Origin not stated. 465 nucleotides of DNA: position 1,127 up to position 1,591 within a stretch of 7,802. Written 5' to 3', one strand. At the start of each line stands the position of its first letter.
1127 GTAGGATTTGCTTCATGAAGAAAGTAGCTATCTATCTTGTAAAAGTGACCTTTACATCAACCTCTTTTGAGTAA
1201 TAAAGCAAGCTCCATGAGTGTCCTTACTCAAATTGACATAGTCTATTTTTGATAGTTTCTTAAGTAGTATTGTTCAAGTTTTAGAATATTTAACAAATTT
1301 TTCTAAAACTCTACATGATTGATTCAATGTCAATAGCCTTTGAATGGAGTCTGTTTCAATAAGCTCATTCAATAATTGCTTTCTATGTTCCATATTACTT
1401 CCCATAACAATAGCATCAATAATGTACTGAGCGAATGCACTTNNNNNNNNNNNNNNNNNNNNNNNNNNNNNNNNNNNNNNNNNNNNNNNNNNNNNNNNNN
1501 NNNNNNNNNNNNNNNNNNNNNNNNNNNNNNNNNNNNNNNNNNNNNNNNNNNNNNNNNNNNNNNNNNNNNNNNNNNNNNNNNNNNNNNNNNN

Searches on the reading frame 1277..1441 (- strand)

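Call 94: search_protein_families(library=pfam, proteins=[window:1277-1441:-], max_evalue=0.1)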
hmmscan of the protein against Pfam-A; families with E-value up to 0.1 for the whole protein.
seq(55 aa): 1 family
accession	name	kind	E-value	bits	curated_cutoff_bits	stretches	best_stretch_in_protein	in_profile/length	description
PF00806.25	PUF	-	0.0018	18.5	26.3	0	16-28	23-35/35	Pumilio-family RNA binding repeat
